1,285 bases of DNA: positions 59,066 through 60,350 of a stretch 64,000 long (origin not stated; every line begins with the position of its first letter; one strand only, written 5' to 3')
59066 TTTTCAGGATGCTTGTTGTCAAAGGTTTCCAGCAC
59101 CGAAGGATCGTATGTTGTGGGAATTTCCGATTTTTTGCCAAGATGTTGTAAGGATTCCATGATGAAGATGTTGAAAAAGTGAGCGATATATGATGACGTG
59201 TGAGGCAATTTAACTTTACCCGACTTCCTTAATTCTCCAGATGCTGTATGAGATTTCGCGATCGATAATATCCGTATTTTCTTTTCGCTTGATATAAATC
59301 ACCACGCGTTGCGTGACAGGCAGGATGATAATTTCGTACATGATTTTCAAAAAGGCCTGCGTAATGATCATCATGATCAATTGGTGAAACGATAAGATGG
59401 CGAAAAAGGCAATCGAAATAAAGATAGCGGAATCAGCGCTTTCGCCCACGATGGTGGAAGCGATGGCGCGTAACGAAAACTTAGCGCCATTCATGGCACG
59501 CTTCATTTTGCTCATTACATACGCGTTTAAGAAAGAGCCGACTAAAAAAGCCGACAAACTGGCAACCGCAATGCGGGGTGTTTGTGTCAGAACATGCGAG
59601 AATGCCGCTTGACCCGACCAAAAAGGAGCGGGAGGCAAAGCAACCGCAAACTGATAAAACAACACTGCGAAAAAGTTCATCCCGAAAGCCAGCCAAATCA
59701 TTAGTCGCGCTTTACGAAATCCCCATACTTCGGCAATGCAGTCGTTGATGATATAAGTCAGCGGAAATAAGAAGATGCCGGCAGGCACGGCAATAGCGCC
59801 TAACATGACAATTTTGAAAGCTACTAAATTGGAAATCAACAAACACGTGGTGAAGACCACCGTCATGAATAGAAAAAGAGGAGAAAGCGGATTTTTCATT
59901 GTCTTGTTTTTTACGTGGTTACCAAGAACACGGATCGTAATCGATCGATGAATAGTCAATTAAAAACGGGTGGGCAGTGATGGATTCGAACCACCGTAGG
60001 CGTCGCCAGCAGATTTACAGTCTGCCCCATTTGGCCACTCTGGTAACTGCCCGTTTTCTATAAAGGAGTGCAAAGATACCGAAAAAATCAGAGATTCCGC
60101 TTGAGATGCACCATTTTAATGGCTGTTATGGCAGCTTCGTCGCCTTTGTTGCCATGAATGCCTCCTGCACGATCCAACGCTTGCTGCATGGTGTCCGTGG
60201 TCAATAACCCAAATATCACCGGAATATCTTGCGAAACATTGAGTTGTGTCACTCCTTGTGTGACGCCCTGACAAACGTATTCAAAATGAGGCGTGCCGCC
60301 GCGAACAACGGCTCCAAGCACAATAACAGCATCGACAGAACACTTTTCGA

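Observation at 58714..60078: A queuosine-substrate tRNA heads the queuosine salvage operon: promoter > tRNA-Tyr(GUA) > preQ1 riboswitch > yhhQ > queF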

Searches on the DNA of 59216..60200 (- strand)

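Call 4: search_rna_families(source=window, start=59800, end=60200, threshold=evalue, max_evalue=10, show_alignments=6)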
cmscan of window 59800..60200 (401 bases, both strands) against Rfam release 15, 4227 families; matches with E-value up to 10: 3.
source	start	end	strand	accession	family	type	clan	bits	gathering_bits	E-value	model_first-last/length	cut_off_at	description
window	59971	60052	-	RF00005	tRNA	Gene; tRNA;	CL00001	56.6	29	9.6e-12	1-71/71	no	tRNA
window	59971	60017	+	RF04351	Plastid-psbl-rps4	Cis-reg;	-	15.3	68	1.8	1-53/53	no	Plastid-psbl-rps4 3UTR RNA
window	60038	60094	-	RF00324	snoMBII-202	Gene; snRNA; snoRNA; CD-box;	-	13.1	40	7.3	1-84/84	no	Small nucleolar RNA MBII-202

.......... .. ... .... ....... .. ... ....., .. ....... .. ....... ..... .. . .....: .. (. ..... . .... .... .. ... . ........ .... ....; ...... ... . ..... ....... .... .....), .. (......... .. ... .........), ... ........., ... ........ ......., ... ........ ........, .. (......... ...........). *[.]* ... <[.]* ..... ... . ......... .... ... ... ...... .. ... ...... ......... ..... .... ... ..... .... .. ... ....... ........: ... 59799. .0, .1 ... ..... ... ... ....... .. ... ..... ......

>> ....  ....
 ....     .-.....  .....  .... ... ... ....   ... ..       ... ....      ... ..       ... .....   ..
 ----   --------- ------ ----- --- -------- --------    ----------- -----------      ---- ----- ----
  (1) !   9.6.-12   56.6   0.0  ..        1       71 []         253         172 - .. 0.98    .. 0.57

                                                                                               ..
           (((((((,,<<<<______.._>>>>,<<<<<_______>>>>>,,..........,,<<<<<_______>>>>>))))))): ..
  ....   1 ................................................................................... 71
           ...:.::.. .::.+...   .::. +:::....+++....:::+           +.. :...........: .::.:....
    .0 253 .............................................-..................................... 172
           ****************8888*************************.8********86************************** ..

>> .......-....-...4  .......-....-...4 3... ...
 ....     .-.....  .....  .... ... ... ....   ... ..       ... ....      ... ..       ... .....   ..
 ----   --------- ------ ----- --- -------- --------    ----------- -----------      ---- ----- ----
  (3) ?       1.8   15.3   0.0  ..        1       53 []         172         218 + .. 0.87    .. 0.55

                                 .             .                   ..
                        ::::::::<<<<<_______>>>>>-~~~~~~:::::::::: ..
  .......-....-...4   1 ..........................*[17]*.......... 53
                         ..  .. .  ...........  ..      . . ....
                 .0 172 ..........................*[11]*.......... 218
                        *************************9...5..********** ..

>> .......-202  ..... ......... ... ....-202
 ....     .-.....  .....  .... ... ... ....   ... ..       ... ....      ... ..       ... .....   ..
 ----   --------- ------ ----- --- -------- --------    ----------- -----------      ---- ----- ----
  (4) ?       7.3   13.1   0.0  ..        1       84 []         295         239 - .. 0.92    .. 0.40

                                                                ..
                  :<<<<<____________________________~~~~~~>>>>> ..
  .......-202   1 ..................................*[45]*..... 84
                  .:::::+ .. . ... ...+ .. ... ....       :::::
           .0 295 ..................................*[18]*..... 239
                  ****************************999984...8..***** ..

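Call 9: search_rna_families(source=window, start=59890, end=59968, threshold=evalue, max_evalue=10, show_alignments=5)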
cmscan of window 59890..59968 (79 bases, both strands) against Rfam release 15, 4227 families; matches with E-value up to 10: 4.
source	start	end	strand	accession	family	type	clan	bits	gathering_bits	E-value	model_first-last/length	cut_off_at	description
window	59890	59960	-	RF03347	mir-2816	Gene; miRNA;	-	12.2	49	4.2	1-70/74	3'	mir-2816 microRNA precursor family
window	59893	59941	+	RF03590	mir-2009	Gene; miRNA;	-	11.2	90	7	1-83/83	no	mir-2009 microRNA precursor family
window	59898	59926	-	RF00522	PreQ1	Cis-reg; riboswitch;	-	9.9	39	6.9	1-45/45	no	PreQ1 (pre queuosine) riboswitch aptamer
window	59890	59937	-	RF00023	tmRNA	Gene;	CL00001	5.9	47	0.5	46-92/374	3'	transfer-messenger RNA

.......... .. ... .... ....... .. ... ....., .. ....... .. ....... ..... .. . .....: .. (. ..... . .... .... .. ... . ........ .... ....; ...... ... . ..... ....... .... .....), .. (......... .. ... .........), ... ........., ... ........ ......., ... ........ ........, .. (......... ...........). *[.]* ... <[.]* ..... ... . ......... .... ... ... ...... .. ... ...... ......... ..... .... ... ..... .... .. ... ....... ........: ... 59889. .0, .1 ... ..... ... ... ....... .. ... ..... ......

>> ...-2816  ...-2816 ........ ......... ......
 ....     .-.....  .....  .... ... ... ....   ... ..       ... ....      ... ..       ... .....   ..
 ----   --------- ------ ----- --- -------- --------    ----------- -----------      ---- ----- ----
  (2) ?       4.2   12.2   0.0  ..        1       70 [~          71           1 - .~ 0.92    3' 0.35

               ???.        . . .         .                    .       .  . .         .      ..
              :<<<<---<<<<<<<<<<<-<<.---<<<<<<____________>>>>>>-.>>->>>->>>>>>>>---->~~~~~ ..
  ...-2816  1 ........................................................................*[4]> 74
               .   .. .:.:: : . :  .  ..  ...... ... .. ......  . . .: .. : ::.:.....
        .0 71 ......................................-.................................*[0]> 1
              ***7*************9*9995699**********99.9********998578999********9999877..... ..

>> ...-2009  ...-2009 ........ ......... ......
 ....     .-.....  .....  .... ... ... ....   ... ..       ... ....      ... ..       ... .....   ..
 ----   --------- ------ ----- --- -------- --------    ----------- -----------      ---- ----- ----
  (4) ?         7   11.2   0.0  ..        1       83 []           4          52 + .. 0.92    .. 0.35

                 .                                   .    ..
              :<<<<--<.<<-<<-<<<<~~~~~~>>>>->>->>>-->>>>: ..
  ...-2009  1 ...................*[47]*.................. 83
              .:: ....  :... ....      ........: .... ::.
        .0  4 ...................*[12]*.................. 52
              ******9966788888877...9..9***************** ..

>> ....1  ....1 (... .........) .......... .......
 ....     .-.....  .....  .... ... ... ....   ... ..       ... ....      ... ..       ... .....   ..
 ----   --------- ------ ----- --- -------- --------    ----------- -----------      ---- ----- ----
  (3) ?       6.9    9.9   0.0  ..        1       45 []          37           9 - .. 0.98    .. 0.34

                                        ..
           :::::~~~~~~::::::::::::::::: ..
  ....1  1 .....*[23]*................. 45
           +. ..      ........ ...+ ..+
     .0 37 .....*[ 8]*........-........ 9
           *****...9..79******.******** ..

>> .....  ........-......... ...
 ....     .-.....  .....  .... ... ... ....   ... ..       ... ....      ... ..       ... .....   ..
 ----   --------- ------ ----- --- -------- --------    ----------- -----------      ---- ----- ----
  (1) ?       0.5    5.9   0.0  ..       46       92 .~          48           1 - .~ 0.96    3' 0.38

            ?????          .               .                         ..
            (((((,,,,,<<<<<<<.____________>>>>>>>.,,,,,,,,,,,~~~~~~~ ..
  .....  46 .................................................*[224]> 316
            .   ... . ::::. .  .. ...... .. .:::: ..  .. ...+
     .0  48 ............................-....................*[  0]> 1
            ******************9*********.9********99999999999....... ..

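Call 33: search_rna_families(sources=[L003, L004, L006, L007, L009, L012, L014, L017, L018, L025, L032, L036, L039, L040, L047, L062, L068, L071, L076, L077], threshold=gathering)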
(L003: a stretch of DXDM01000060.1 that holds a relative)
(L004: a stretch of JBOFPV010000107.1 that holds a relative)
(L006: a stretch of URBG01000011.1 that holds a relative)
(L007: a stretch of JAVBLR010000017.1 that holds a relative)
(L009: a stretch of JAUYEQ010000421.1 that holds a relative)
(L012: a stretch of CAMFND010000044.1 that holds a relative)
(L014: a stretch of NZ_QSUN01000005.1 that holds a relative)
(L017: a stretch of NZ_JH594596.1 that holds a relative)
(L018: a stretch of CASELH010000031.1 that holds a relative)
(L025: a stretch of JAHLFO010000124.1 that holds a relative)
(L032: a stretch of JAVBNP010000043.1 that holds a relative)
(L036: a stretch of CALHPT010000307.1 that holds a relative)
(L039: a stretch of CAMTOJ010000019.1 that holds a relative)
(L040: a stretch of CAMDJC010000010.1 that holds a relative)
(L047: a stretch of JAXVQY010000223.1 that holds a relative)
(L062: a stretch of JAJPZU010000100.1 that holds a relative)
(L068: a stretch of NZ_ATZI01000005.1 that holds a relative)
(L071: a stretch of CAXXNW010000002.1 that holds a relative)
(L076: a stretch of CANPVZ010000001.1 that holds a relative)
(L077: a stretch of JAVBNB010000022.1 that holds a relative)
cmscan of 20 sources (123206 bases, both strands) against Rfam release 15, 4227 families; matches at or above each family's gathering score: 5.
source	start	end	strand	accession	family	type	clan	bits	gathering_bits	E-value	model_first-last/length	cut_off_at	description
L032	282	355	-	RF00005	tRNA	Gene; tRNA;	CL00001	72.3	29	1.4e-13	1-71/71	no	tRNA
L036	2744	2817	+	RF00005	tRNA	Gene; tRNA;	CL00001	61.1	29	1.7e-10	1-71/71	no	tRNA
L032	87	169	-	RF00005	tRNA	Gene; tRNA;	CL00001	53.6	29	2e-08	1-71/71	no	tRNA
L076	4575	4662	+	RF00005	tRNA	Gene; tRNA;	CL00001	51.2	29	8.9e-08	1-71/71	no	tRNA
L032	1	61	-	RF00005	tRNA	Gene; tRNA;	CL00001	47.1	29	1.2e-06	1-59/71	3'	tRNA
